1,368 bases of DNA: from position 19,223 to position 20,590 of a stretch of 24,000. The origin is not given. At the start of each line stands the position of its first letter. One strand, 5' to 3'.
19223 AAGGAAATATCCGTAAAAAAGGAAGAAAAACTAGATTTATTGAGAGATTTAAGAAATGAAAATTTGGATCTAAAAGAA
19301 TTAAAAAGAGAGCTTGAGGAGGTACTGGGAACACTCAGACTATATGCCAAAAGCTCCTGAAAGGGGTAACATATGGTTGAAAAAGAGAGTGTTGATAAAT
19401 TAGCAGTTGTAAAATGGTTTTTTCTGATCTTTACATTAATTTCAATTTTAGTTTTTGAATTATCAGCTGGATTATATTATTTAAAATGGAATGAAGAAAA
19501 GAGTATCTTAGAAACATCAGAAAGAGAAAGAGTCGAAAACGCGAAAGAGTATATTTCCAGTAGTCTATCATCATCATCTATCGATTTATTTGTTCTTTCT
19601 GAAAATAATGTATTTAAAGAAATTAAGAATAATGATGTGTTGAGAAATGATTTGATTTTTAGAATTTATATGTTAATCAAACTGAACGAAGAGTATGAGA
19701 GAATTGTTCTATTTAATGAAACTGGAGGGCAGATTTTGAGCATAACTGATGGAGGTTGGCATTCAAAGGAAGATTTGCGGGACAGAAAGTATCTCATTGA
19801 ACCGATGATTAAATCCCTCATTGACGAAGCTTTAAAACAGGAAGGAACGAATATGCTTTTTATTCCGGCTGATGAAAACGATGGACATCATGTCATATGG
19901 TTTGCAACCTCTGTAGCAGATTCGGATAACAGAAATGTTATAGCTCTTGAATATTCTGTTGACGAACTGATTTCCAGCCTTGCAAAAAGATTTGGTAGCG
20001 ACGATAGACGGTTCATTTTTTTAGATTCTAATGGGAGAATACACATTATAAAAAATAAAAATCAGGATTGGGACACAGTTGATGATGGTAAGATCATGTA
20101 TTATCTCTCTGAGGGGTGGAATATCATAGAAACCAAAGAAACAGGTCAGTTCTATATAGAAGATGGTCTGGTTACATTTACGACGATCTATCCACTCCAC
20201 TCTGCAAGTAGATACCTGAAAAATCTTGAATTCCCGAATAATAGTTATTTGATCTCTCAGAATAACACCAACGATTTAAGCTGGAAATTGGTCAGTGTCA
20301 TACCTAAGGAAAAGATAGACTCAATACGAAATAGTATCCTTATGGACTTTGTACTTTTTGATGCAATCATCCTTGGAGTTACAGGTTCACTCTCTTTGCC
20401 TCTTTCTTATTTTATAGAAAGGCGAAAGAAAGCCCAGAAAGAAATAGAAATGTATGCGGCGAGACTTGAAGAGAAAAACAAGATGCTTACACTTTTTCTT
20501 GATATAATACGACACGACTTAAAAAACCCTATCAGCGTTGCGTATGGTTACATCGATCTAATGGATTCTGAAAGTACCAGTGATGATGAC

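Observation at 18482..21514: Archaellum operon continues without a break into an acidic membrane protein, a sensor kinase and a stand-alone receiver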

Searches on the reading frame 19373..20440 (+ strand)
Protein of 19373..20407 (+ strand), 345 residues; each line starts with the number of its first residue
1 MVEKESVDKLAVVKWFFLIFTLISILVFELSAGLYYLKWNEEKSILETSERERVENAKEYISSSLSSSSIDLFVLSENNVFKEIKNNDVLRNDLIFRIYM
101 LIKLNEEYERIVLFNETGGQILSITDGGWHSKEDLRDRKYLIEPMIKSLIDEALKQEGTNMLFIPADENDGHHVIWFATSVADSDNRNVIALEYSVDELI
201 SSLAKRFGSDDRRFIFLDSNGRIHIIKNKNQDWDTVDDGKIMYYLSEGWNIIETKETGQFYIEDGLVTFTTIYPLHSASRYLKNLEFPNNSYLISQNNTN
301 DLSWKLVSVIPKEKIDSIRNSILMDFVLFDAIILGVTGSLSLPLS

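Call 19: find_homologous_proteins(query=window:19373-20407:+, max_evalue=0.001)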
Query window:19373-20407:+ (345 aa): 1 proteins with E <= 0.001 among 3983 candidates.
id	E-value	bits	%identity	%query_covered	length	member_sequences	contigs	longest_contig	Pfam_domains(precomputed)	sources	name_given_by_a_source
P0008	1.3e-200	683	91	100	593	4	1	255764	PF13581.13,PF02518.32,PF00512.32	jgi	jgi:signal transduction histidine kinase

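Call 20: find_encoding_contigs(protein=P0008, flank=10000, max_places=2)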
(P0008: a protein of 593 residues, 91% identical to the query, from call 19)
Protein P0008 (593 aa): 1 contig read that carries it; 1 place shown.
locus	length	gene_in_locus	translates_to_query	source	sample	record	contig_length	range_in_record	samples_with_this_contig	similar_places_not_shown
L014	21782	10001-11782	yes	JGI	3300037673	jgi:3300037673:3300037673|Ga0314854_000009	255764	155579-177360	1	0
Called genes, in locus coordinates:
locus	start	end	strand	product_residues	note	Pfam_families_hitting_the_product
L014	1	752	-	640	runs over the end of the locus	PF09826:Beta_propel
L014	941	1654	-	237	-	PF05625:PAXNEB (faint), PF06745:ATPase, PF23442:DUF7125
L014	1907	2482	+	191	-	PF01917:Flagellin_arch-type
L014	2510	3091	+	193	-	PF01917:Flagellin_arch-type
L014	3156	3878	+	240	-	-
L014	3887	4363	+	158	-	PF01917:Flagellin_arch-type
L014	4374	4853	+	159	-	PF01917:Flagellin_arch-type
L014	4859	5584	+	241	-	PF05625:PAXNEB, PF06745:ATPase, PF13481:AAA_25 (weak), PF23442:DUF7125 (weak), PF05763:DUF835 (weak)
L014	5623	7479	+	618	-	PF00437:T2SSE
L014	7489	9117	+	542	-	PF00482:T2SSF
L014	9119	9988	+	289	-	-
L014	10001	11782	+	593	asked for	PF00512:HisKA, PF13581:HATPase_c_2 (faint), PF02518:HATPase_c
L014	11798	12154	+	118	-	PF00072:Response_reg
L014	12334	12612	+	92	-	PF14947:HTH_45, PF01022:HTH_5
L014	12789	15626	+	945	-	PF08448:PAS_4, PF13426:PAS_9, PF00989:PAS, PF08448:PAS_4, PF13426:PAS_9, PF00989:PAS, PF08448:PAS_4, PF13426:PAS_9, +12 more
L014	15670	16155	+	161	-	PF01584:CheW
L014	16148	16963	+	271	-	PF04283:CheF-arch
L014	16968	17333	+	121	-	PF00072:Response_reg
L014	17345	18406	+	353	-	PF00072:Response_reg, PF01339:CheB_methylest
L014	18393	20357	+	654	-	PF01627:Hpt, PF07194:P2, PF02895:H-kinase_dim, PF02518:HATPase_c, PF01584:CheW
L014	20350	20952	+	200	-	PF13690:CheX (faint), PF04509:CheC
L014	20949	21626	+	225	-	PF27422:AF2210, PF03975:CheD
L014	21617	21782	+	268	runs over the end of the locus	PF03705:CheR_N, PF08241:Methyltransf_11 (faint), PF13649:Methyltransf_25 (faint), PF01739:CheR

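Call 23: search_protein_families(library=pfam, proteins=[L014:12789-15626:+, L014:11798-12154:+, L014:16968-17333:+], max_evalue=0.01)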
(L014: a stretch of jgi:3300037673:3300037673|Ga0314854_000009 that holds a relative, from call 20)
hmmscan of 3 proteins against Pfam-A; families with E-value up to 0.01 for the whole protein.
L014:12789-15626:+ (945 aa): 14 families
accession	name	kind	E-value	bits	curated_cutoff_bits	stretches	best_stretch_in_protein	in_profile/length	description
PF13426.13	PAS_9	-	2e-52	176.2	27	4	449-549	3-103/103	PAS domain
PF08448.16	PAS_4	-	2.7e-51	172.9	23.1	4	443-549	1-107/110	PAS fold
PF00989.32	PAS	-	1.3e-45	154.5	22.6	4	177-301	2-113/113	PAS fold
PF00015.26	MCPsignal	-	6.4e-40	137.2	34.6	1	694-870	4-170/172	Methyl-accepting chemotaxis protein (MCP) signalling domain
PF13188.13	PAS_8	-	2.4e-21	75.3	21.8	2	180-219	5-45/65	PAS domain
PF13596.12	PAS_10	-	5.1e-16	59.7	22.1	1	440-548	2-106/106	PAS domain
PF00672.30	HAMP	-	3.3e-08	34.2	25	1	571-609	13-51/53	HAMP domain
PF24820.1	Diguanyl_cycl_sensor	-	1.1e-07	32.2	28.1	0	443-482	2-41/109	Diguanylate cyclase-like sensor domain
PF08447.18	PAS_3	-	1.9e-07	31.7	25.6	0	460-541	2-86/89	PAS fold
PF17765.7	MLTR_LBD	-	1.4e-05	25.6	26.3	0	438-482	4-50/168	MmyB-like transcription regulator ligand binding domain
PF06103.16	DUF948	-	1.8e-05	25.3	37.2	0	772-841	19-88/89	Bacterial protein of unknown function (DUF948)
PF12860.13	PAS_7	-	0.00027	21.5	27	0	183-219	2-39/115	PAS fold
PF18095.7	PAS_12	-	0.00052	20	22.6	0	71-96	58-83/153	UPF0242 C-terminal PAS-like domain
PF09361.15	Phasin_2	-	0.0082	16.8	24.9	1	724-808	14-98/100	Phasin protein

L014:11798-12154:+ (118 aa): 1 family
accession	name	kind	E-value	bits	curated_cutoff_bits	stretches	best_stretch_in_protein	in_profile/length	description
PF00072.30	Response_reg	-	2.3e-24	86.2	30.2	1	8-114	1-110/111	Response regulator receiver domain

L014:16968-17333:+ (121 aa): 1 family
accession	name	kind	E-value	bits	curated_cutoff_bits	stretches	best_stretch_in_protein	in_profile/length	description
PF00072.30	Response_reg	-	3.6e-34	117.7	30.2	1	4-114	1-110/111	Response regulator receiver domain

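Call 47: predict_structure(alignment_id=A3)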
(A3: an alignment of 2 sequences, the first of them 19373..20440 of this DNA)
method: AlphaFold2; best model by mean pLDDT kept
length: 356 residues; sequences in the alignment: 2
mean_pLDDT: 36.4   pTM: 0.27
mean pLDDT of the five models: 36.4, 36.2, 36.1, 33.4, 32.6
residues with pLDDT >= 90: 0; 70-90: 16; 50-70: 34; < 50: 306
segments of 3 or more residues with pLDDT < 50: 1-5, 35-85, 89-94, 100-110, 112-123, 125-141, 156-356
pLDDT, mean of each block of 10 residues (from residue 1): 56 77 67 47 32 31 25 29 46 49 44 42 43 41 53 50 37 27 24 30 36 32 33 26 21 23 24 24 26 29 27 29 26 28 39 36
secondary structure, 60 per line:
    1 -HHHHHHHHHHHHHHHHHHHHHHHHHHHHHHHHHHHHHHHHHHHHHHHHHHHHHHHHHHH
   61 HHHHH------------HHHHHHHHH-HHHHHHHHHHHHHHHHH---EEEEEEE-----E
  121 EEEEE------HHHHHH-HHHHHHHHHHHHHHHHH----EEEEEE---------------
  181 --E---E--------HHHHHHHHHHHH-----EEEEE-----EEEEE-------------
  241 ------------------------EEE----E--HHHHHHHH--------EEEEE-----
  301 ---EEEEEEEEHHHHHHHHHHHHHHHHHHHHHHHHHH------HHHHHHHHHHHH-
elements in order: H2-65 H78-86 H88-104 E108-114 E120-125 H132-137 H139-155 E160-165 H196-207 E213-217 E223-227 E265-267 H275-282 E291-295 E304-311 H312-337 H344-355

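Call 48: search_protein_families(library=pfam, proteins=[window:19373-20407:+, P0008], max_evalue=10)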
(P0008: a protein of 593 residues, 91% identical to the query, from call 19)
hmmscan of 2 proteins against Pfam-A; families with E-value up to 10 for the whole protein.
window:19373-20407:+ (345 aa): 2 families
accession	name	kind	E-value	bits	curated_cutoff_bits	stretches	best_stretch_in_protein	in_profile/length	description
PF11834.13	KHA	-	0.003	18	29.6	1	184-226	15-56/67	KHA, dimerisation domain of potassium ion channel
PF02743.24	dCache_1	-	0.0065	16.5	45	2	45-223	6-179/240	Cache domain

P0008 (593 aa): 6 families
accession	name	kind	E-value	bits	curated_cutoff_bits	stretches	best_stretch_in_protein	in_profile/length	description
PF02518.31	HATPase_c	-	5.3e-27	94.9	26.4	1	486-591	4-110/111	Histidine kinase-, DNA gyrase B-, and HSP90-like ATPase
PF00512.31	HisKA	-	1e-09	38.8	26.9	1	376-439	2-65/66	His Kinase A (phospho-acceptor) domain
PF13581.12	HATPase_c_2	-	8.4e-06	26.3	27.4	1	495-566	39-110/127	Histidine kinase-like ATPase domain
PF14689.11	SPOB_a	-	0.0071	16.4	28.1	1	376-405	12-41/62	Sensor_kinase_SpoOB-type, alpha-helical domain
PF02743.24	dCache_1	-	0.041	13.9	45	1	69-220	21-171/240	Cache domain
PF18008.6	Bac_RepA_C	-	0.95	10.4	25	0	413-485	11-80/95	Replication initiator protein A C-terminal domain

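Call 50: search_solved_structures(query=window:19373-20407:+, max_evalue=10)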
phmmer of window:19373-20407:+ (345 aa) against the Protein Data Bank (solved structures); distinct sequences matched with E-value up to 10: 1.
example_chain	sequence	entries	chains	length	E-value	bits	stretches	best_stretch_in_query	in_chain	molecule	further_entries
8w9z_I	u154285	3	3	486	0.93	11.7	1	51-115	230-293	Fructokinase-like 1, chloroplastic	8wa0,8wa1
